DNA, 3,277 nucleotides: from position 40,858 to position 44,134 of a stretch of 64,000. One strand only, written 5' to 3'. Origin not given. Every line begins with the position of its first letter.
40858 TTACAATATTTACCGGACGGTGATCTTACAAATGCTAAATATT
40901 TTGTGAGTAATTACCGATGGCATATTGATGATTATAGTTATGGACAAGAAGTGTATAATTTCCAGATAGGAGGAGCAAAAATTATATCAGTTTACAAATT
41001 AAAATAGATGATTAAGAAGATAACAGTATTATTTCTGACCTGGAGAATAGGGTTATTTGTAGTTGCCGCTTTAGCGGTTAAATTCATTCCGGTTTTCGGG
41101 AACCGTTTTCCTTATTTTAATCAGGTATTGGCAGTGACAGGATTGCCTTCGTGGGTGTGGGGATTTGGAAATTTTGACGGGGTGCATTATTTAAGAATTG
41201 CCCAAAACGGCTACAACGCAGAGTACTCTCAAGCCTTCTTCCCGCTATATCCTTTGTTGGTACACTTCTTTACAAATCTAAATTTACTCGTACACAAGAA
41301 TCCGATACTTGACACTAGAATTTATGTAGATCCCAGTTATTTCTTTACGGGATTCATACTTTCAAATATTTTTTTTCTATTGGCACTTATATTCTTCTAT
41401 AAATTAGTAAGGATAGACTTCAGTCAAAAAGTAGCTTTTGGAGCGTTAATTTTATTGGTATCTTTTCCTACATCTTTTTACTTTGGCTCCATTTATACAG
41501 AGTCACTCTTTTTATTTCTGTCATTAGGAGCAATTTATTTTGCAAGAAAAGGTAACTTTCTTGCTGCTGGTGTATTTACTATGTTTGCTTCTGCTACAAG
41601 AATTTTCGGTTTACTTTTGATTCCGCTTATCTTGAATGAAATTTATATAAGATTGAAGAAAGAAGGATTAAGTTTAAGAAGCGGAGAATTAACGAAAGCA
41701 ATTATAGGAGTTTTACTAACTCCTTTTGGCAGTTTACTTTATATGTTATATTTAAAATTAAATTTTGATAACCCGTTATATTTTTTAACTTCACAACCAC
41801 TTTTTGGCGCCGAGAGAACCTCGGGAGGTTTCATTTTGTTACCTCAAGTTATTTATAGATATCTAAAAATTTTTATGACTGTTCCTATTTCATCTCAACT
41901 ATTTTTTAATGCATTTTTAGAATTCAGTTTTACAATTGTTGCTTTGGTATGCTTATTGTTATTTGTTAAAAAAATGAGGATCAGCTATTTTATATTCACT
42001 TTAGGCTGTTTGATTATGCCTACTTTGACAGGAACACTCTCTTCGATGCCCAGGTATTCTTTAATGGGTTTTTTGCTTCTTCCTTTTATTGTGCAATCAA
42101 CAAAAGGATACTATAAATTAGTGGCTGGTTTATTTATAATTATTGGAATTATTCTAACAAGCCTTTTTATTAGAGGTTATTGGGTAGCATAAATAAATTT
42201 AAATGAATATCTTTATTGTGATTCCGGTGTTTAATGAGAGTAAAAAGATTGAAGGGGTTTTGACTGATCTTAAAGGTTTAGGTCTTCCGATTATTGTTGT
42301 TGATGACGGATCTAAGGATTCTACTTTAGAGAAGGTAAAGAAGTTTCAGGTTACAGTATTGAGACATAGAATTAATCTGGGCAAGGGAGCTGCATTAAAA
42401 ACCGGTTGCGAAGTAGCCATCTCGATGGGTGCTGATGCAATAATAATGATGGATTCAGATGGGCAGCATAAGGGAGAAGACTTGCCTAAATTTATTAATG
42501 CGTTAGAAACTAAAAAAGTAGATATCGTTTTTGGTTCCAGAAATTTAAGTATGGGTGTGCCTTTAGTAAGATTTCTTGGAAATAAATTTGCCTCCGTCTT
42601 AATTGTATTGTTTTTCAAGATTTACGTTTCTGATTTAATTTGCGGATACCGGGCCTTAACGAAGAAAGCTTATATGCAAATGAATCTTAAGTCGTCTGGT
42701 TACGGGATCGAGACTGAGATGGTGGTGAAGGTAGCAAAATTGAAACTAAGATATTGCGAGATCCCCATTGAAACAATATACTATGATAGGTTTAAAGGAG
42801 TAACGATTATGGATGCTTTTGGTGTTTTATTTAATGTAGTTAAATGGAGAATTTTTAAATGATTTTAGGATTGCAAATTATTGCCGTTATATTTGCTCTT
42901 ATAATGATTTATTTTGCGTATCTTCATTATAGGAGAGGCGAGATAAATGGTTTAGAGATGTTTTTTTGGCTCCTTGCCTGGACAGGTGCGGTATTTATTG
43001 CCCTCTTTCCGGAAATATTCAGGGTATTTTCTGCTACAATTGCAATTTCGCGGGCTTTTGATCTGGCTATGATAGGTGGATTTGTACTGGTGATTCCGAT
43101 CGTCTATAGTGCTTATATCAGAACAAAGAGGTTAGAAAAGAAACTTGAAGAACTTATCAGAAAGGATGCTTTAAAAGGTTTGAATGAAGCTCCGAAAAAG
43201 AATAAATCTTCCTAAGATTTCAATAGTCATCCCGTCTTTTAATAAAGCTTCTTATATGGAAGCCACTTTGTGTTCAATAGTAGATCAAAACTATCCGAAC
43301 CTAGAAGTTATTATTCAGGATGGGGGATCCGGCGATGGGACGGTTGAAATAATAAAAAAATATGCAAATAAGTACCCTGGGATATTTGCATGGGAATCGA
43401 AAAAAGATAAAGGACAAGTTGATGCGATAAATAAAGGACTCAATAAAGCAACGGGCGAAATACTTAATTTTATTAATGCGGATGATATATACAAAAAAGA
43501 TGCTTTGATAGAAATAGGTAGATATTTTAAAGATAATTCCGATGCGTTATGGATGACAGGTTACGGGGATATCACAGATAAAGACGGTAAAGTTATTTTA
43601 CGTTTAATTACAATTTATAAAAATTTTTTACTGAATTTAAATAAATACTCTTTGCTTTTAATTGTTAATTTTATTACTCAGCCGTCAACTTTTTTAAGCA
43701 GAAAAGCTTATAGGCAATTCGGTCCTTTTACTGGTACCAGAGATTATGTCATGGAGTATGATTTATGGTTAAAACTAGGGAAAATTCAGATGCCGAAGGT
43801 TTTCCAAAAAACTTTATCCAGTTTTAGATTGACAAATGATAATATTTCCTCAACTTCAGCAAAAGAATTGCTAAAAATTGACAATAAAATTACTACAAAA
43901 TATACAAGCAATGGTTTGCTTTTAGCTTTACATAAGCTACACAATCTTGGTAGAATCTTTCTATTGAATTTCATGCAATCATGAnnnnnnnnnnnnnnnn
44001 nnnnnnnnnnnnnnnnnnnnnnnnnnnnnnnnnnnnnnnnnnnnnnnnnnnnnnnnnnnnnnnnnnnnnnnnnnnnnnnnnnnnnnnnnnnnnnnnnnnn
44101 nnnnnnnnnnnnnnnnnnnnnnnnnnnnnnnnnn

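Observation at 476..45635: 45-kb near-unidirectional, translationally coupled glycosylation super-operon built around ~19 GT-C membrane glycosyltransferases and five lipid-monosaccharide synthases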

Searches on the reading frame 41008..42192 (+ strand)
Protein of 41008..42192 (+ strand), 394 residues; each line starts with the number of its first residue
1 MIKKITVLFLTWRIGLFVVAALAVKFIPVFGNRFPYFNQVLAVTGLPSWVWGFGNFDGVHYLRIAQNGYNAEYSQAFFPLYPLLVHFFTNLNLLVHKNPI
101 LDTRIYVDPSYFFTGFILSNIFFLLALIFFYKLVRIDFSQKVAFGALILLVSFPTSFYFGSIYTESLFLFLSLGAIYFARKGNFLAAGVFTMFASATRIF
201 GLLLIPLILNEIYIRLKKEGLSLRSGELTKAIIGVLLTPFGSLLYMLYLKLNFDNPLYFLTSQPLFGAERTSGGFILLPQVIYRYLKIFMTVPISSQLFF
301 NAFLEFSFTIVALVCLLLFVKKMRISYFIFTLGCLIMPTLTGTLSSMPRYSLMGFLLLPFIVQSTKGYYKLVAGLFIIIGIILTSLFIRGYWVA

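Call 7: search_protein_families(library=pfam, proteins=[window:41008-42192:+], max_evalue=0.01)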
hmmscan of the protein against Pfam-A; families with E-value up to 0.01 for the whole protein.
window:41008-42192:+ (394 aa): 1 family
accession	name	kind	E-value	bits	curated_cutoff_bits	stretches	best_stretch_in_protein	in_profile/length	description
PF04188.19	Mannosyl_trans2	-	2.1e-17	64.1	22.4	1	50-214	55-215/443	Mannosyltransferase (PIG-V)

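Call 73: find_related_loci(query=window:41008-42192:+, collection=metagenome_contigs, flank=10000)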
Query window:41008-42192:+ (394 aa) in metagenome_contigs; peptide patterns used: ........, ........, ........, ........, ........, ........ (x = any residue, [..] = any of these).
244 stretches matched a pattern; 40 encode a relative of the query (tblastn E <= 1e-3); 40 distinct loci.
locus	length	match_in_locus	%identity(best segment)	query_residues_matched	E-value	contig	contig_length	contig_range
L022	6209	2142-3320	74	1-394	0e+0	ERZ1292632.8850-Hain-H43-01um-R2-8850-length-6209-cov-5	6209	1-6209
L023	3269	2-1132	75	17-394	0e+0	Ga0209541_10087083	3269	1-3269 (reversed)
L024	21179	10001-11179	71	1-394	4e-175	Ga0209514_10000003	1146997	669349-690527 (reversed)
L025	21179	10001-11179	71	1-394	7e-167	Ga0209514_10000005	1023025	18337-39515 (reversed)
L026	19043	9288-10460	64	1-394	2e-164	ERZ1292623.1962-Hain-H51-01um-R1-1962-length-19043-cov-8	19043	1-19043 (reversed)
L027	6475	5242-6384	56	1-394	1e-131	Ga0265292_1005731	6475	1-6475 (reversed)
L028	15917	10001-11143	56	1-394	2e-129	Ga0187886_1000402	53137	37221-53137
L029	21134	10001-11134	55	1-394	2e-127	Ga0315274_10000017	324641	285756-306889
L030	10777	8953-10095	54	1-394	4e-126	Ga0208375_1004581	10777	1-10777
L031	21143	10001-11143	52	1-394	5e-125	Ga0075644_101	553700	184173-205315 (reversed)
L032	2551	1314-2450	55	3-394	8e-131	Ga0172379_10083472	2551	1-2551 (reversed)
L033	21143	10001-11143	55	1-394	2e-124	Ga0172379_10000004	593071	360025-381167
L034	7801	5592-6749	54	1-394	3e-122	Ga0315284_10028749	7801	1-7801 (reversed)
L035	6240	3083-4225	52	1-394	5e-122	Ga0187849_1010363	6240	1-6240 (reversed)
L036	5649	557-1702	53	8-394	2e-120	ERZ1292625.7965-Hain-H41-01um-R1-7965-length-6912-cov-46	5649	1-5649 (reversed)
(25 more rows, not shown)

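Call 77: search_protein_families(library=pfam, proteins=[L025:11179-12480:+, L025:12422-13246:+, L025:13246-14367:+, L025:14279-15214:+, L025:15211-16326:+, L025:16250-17149:+, L025:17146-19134:+, L025:19122-21083:+, L033:13913-15406:+, L033:16057-17163:-], max_evalue=0.01)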
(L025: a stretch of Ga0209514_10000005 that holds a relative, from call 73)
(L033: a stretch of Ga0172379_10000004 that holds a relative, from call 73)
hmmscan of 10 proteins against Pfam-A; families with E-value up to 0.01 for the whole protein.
L025:11179-12480:+ (433 aa): 2 families
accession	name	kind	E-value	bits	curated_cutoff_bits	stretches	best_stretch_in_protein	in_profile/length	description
PF01943.22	Polysacc_synt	-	5.9e-18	65.7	28.2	1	17-282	5-273/274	Polysaccharide biosynthesis protein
PF13440.11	Polysacc_synt_3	-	7.6e-17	61.9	23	1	37-330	1-291/293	Polysaccharide biosynthesis protein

L025:12422-13246:+ (274 aa): 1 family
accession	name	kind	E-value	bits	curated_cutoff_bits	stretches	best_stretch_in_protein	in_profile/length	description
PF00535.33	Glycos_transf_2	-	3.9e-21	76.1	23.3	1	13-180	1-167/168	Glycosyl transferase family 2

L025:13246-14367:+ (373 aa): 6 families
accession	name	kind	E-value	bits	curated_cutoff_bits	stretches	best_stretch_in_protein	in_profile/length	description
PF00534.26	Glycos_transf_1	-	1.3e-33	116.4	26.4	1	188-348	11-171/172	Glycosyl transferases group 1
PF13692.12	Glyco_trans_1_4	-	1.5e-21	77.6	27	1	193-335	2-142/142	Glycosyl transferases group 1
PF13439.12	Glyco_transf_4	-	1.1e-15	58.6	28.5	1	17-180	2-167/170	Glycosyltransferase Family 4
PF20706.3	GT4-conflict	-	2.3e-08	33.9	26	1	202-329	209-340/385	Family 4 Glycosyltransferase in conflict systems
PF13579.12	Glyco_trans_4_4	-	1.4e-06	29.2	29.7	0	17-60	1-44/158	Glycosyl transferase 4-like domain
PF13524.12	Glyco_trans_1_2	-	6.1e-06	26.7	25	1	223-347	13-126/144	Glycosyl transferase-like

L025:14279-15214:+ (311 aa): 7 families
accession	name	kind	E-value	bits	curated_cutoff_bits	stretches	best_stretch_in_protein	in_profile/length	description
PF00535.33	Glycos_transf_2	-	2.6e-25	89.7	23.3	1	42-165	1-138/168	Glycosyl transferase family 2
PF10111.15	Glyco_tranf_2_2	-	4.5e-14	53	27.3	2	43-140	2-109/276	Glycosyltransferase like family 2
PF13641.12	Glyco_tranf_2_3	-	5.2e-12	46.7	27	1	40-217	2-201/230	Glycosyltransferase like family 2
PF13632.12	Glyco_trans_2_3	-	1.2e-06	28.9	27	1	115-244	1-142/198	Glycosyl transferase family group 2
PF02709.20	Glyco_transf_7C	-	3.3e-06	27.1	23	1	182-228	25-73/78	N-terminal domain of galactosyltransferase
PF13704.12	Glyco_tranf_2_4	-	2.4e-05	25.2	27.5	1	48-122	1-81/98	Glycosyl transferase family 2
PF13896.12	Glyco_transf_49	-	0.0041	16.9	27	1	103-140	121-158/329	Glycosyl-transferase for dystroglycan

L025:15211-16326:+ (371 aa): 8 families
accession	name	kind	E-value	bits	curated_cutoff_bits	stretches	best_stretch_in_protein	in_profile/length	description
PF00534.26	Glycos_transf_1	-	1.6e-28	99.8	26.4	1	206-347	18-167/172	Glycosyl transferases group 1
PF13692.12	Glyco_trans_1_4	-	2.4e-24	86.7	27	1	205-338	3-142/142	Glycosyl transferases group 1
PF13439.12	Glyco_transf_4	-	4.3e-20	72.9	28.5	1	14-178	1-160/170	Glycosyltransferase Family 4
PF13579.12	Glyco_trans_4_4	-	4.3e-13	50.4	29.7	1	15-178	1-153/158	Glycosyl transferase 4-like domain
PF20706.3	GT4-conflict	-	4.8e-08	32.8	26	1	253-319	262-326/385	Family 4 Glycosyltransferase in conflict systems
PF13477.12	Glyco_trans_4_2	-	0.00033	21.3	23.4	0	96-153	70-132/139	Glycosyl transferase 4-like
PF08323.17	Glyco_transf_5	-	0.0015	18.7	22.7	0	96-133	125-168/239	Starch synthase catalytic domain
PF13524.12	Glyco_trans_1_2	-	0.0026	18.2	25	1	233-357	16-133/144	Glycosyl transferase-like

L025:16250-17149:+ (299 aa): 19 families
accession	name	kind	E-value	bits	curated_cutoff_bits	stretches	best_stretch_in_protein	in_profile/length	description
PF13847.12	Methyltransf_31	-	2.3e-19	69.9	27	1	53-164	2-118/145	Methyltransferase domain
PF08241.18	Methyltransf_11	-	2.3e-18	67.1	21.2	1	59-155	1-95/95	Methyltransferase domain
PF13649.12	Methyltransf_25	-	2.6e-17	63.7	27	1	58-151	1-97/97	Methyltransferase domain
PF13489.12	Methyltransf_23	-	1.9e-16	60.6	27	1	51-214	19-162/164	Methyltransferase domain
PF08242.18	Methyltransf_12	-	4e-13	50.3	30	1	59-153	1-98/98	Methyltransferase domain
PF01209.24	Ubie_methyltran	-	2e-10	40.9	20.1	1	46-156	39-153/233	ubiE/COQ5 methyltransferase family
PF02353.26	CMAS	-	4.4e-08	33.2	27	1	38-155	46-164/273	Mycolic acid cyclopropane synthetase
PF05175.20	MTS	-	4.1e-07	30.2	23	1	43-126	20-104/170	Methyltransferase small domain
PF07021.18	MetW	-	5.5e-06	26.6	21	1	52-146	11-101/193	Methionine biosynthesis protein MetW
PF06325.19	PrmA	-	9.5e-06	25.8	22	1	52-154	159-257/296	Ribosomal protein L11 methyltransferase (PrmA)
PF01135.25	PCMT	-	2.1e-05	24.8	20.3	1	45-104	64-124/210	Protein-L-isoaspartate(D-aspartate) O-methyltransferase (PCMT)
PF01795.25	Methyltransf_5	-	0.00024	21.1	27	1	45-121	11-78/309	MraW methylase family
PF01728.25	FtsJ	-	0.00034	21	24.1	1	52-116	19-81/181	FtsJ-like methyltransferase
PF08003.17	Methyltransf_9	-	0.00036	20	23.8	1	51-153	113-215/315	Protein of unknown function (DUF1698)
PF05401.17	NodS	-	0.00075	19.8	24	1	40-135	29-121/201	Nodulation protein S (NodS)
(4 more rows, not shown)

L025:17146-19134:+ (662 aa): 14 families
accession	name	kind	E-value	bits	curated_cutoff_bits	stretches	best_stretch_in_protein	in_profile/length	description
PF00535.33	Glycos_transf_2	-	9.4e-22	78.2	23.3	1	13-193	2-167/168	Glycosyl transferase family 2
PF13847.12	Methyltransf_31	-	2.1e-16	60.4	27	1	438-554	3-124/145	Methyltransferase domain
PF13641.12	Glyco_tranf_2_3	-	1.6e-13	51.7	27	1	9-231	1-212/230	Glycosyltransferase like family 2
PF13489.12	Methyltransf_23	-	2.2e-12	47.5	27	1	438-546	22-126/164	Methyltransferase domain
PF08241.18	Methyltransf_11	-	9e-11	42.7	21.2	1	444-536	2-95/95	Methyltransferase domain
PF13649.12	Methyltransf_25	-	5e-10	40.4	27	1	442-532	1-97/97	Methyltransferase domain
PF13632.12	Glyco_trans_2_3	-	6.3e-09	36.4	27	1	92-297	1-192/198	Glycosyl transferase family group 2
PF10111.15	Glyco_tranf_2_2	-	2e-08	34.5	27.3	1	21-239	15-225/276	Glycosyltransferase like family 2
PF08242.18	Methyltransf_12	-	3.6e-07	31.3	30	1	443-534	1-98/98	Methyltransferase domain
PF05175.20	MTS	-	3.3e-05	24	23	1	438-536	31-138/170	Methyltransferase small domain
PF06325.19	PrmA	-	0.00033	20.7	22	1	439-537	162-259/296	Ribosomal protein L11 methyltransferase (PrmA)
PF08003.17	Methyltransf_9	-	0.00064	19.2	23.8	1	436-538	113-219/315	Protein of unknown function (DUF1698)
PF03848.20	TehB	-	0.002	18.1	20.4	1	437-536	29-132/193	Tellurite resistance protein TehB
PF14769.11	CLAMP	-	0.0089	16.9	22.7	0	381-434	39-91/99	Flagellar C1a complex subunit C1a-32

L025:19122-21083:+ (653 aa): 1 family
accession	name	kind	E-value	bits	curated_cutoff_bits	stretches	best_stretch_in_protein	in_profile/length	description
PF11847.13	GT-C_AftD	-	2.6e-17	62.5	26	1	358-555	335-543/661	Alpha-(1->3)-arabinofuranosyltransferase, N-terminal GT-C domain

L033:13913-15406:+ (497 aa): 0 families

L033:16057-17163:- (368 aa): 4 families
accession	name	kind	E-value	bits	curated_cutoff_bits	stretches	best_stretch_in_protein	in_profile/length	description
PF00535.33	Glycos_transf_2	-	4.8e-23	82.4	23.3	1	137-297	1-163/168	Glycosyl transferase family 2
PF10111.15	Glyco_tranf_2_2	-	3.9e-08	33.6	27.3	1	137-235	1-104/276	Glycosyltransferase like family 2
PF13489.12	Methyltransf_23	-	2.9e-07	30.8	27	1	14-107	70-163/164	Methyltransferase domain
PF13641.12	Glyco_tranf_2_3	-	3.1e-05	24.5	27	1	136-247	3-121/230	Glycosyltransferase like family 2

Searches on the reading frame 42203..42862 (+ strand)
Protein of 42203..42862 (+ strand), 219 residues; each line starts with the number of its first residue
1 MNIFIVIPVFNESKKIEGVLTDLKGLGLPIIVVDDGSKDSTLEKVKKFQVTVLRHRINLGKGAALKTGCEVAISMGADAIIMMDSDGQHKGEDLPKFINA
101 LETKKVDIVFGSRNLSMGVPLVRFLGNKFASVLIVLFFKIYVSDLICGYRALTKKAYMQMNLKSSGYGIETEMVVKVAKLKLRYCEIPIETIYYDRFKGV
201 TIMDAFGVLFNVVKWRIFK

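Call 7: search_protein_families(library=pfam, proteins=[window:42203-42862:+], max_evalue=0.01)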
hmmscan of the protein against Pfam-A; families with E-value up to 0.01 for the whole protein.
window:42203-42862:+ (219 aa): 2 families
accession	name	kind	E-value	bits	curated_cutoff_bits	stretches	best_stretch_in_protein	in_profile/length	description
PF00535.33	Glycos_transf_2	-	3.6e-25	89.3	23.3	1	5-155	2-162/168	Glycosyl transferase family 2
PF13641.12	Glyco_tranf_2_3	-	0.0036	17.8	27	1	4-126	4-136/230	Glycosyltransferase like family 2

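Call 12: search_protein_families(library=ncbifam, proteins=[window:42203-42862:+], max_evalue=0.01)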
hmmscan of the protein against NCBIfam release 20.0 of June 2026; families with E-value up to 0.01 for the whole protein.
window:42203-42862:+ (219 aa): 19 families
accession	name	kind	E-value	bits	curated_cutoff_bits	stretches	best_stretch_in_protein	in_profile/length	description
NF058614.1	PPMAGASynPpgS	equivalog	1.3e-36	126.2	370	1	3-211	2-218/226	polyprenyl-phospho-N-acetylgalactosaminyl synthase PpgS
TIGR04182.1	glyco_TIGR04182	equivalog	1.7e-30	106.4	325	1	3-198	2-195/293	S-layer glycoprotein N-glycosyltransferase AglJ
NF047588.1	GlcsyltransPgfSStrep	equivalog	6.6e-13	48.5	500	1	1-159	1-166/308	glycosyltransferase PgfS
NF041391.1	DPhHxTase_Halo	equivalog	2.2e-11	43.2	375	1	9-206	3-195/213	dolichyl-phosphate hexose transferase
TIGR03965.1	mycofact_glyco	equivalog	2.8e-10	39.7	280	1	3-109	76-187/467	mycofactocin biosynthesis glycosyltransferase MftF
TIGR03937.1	PgaC_IcaA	equivalog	2.3e-09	36.7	422.3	1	3-87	47-136/407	poly-beta-1,6-N-acetyl-D-glucosamine synthase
TIGR04283.1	glyco_like_mftF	equivalog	3.2e-09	36.7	182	1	5-73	3-72/221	TIGR04283 family arsenosugar biosynthesis glycosyltransferase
NF041875.1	EPS_EpsD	equivalog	5.9e-08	32.5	370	1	5-112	3-115/325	exopolysaccharide biosynthesis glycosyltransferase EpsD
TIGR01556.1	rhamnosyltran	subfamily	9e-07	28.4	200.55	1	14-109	8-106/281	rhamnosyltransferase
NF050113.1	gal_furan_GlfT1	equivalog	3.6e-06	26.5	330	1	30-97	31-101/290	galactofuranosyltransferase GlfT1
NF045692.1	OglycostaseCruG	equivalog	8.4e-06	24.9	600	1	3-112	43-163/386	2'-O-glycosyltransferase CruG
NF007986.1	PRK10714.1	equivalog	1.5e-05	24.2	529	1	3-151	8-163/316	undecaprenyl-phosphate 4-deoxy-4-formamido-L-arabinose transferase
NF041865.1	EpsU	equivalog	1.9e-05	23.9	700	1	5-104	43-150/394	exopolysaccharide biosynthesis GT2 family glycosyltransferase EpsU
NF047683.1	TeichurnBiosyTuaG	equivalog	3.8e-05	23.4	400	1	3-113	8-123/252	teichuronic acid biosynthesis protein TuaG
NF007482.0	PRK10073.1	equivalog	7.6e-05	21.9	423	1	3-107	8-116/334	glycosyltransferase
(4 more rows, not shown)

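Call 33: search_solved_structures(query=window:42203-42862:+, max_evalue=0.001)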
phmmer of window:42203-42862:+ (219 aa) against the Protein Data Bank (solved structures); distinct sequences matched with E-value up to 0.001: 6.
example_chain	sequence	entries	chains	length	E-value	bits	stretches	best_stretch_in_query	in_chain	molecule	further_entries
5mlz_A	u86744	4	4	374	1e-15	61.3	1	1-216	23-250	Dolichol monophosphate mannose synthase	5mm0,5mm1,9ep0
5eke_A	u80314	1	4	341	6.6e-06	29.2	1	3-132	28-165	Uncharacterized glycosyltransferase sll0501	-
5ekp_C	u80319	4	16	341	6.6e-06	29.2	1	3-132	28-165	Uncharacterized glycosyltransferase sll0501 | Glycosyltransferase sll0501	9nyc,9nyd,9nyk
9nye_A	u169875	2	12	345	6.8e-06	29.2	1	3-132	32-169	Glycosyltransferase sll0501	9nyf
9bhc_C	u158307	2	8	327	7.9e-06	29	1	3-151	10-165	Undecaprenyl-phosphate 4-deoxy-4-formamido-L-arabinose transferase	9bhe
8vxh_A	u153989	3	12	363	1e-05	28.6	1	3-151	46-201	Undecaprenyl-phosphate 4-deoxy-4-formamido-L-arabinose transferase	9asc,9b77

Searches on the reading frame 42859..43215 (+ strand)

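Call 7: search_protein_families(library=pfam, proteins=[window:42859-43215:+], max_evalue=0.01)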
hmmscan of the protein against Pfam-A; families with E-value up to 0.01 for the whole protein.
window:42859-43215:+ (118 aa): 1 family
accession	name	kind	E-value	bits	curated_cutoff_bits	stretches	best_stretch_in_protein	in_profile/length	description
PF10066.14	DUF2304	-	2e-20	73.4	25.5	1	5-106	2-103/106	Uncharacterized conserved protein (DUF2304)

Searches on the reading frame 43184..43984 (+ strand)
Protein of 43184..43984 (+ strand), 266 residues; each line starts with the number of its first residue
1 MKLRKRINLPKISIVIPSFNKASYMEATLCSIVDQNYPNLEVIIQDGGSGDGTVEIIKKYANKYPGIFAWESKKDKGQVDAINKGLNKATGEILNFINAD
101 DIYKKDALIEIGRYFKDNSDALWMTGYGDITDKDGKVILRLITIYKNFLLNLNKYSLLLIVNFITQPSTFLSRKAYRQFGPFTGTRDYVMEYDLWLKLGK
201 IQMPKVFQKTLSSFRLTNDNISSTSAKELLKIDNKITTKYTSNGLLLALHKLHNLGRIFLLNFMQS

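Call 7: search_protein_families(library=pfam, proteins=[window:43184-43984:+], max_evalue=0.01)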
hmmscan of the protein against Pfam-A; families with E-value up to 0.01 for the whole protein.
window:43184-43984:+ (266 aa): 4 families
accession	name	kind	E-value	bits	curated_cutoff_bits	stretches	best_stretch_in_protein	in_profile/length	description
PF00535.33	Glycos_transf_2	-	5.7e-29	101.6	23.3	1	13-177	1-165/168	Glycosyl transferase family 2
PF13641.12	Glyco_tranf_2_3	-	1.7e-12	48.3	27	1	10-118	1-114/230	Glycosyltransferase like family 2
PF10111.15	Glyco_tranf_2_2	-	1.5e-09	38.2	27.3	1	13-171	1-169/276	Glycosyltransferase like family 2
PF25023.1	TEN_YD-shell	-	0.0011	17.6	50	1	185-253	374-439/909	Teneurin YD-shell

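Call 12: search_protein_families(library=ncbifam, proteins=[window:43184-43984:+], max_evalue=0.01)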
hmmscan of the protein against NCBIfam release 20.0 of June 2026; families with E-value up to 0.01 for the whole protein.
window:43184-43984:+ (266 aa): 24 families
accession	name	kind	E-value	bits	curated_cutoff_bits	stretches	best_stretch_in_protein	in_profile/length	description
NF047683.1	TeichurnBiosyTuaG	equivalog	2e-23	83.3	400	1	10-227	6-216/252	teichuronic acid biosynthesis protein TuaG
TIGR03937.1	PgaC_IcaA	equivalog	1.1e-19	70.8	422.3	1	7-133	42-168/407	poly-beta-1,6-N-acetyl-D-glucosamine synthase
NF007482.0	PRK10073.1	equivalog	1.3e-18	67.1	423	1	9-105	5-100/334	glycosyltransferase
TIGR04283.1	glyco_like_mftF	equivalog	1.8e-17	63.7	182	1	12-211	1-182/221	TIGR04283 family arsenosugar biosynthesis glycosyltransferase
TIGR03111.1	glyc2_xrt_Gpos1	hypoth_equivalog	6.7e-15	54.8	363.95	1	7-127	46-168/439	TIGR03111 family XrtG-associated glycosyltransferase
NF053739.1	GlytfEpsEBac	equivalog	2e-14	53.2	450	1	10-198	1-185/265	glycosyltransferase EpsE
NF050050.1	ProtGlycPglI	equivalog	2.5e-14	53.4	500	1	10-110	2-103/306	GalNAc(5)-diNAcBac-PP-undecaprenol beta-1,3-glucosyltransferase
TIGR04009.1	wcaE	equivalog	2.3e-12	46.7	369.2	1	31-138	25-129/248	colanic acid biosynthesis glycosyltransferase WcaE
NF041875.1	EPS_EpsD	equivalog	7.8e-12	45.2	370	1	12-108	1-97/325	exopolysaccharide biosynthesis glycosyltransferase EpsD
NF038299.1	EPS_HpsN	equivalog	7.7e-09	34.9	425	1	10-120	1-111/317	hormogonium polysaccharide biosynthesis glycosyltransferase HpsN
TIGR03469.1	HpnB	hypoth_equivalog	8.4e-09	34.9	379.25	1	8-91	42-133/386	hopene-associated glycosyltransferase HpnB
TIGR03965.1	mycofact_glyco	equivalog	1.4e-07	30.8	280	1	9-104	73-168/467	mycofactocin biosynthesis glycosyltransferase MftF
NF038302.1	EPS_HpsE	equivalog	1.4e-07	30.8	300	1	12-118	3-114/307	hormogonium polysaccharide biosynthesis glycosyltransferase HpsE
NF045692.1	OglycostaseCruG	equivalog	2.5e-07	30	600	1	8-66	39-97/386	2'-O-glycosyltransferase CruG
NF041394.1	GtaseAglG_Halo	equivalog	1.5e-06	27.7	440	1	11-125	2-116/304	glucosyl-dolichyl phosphate glucuronosyltransferase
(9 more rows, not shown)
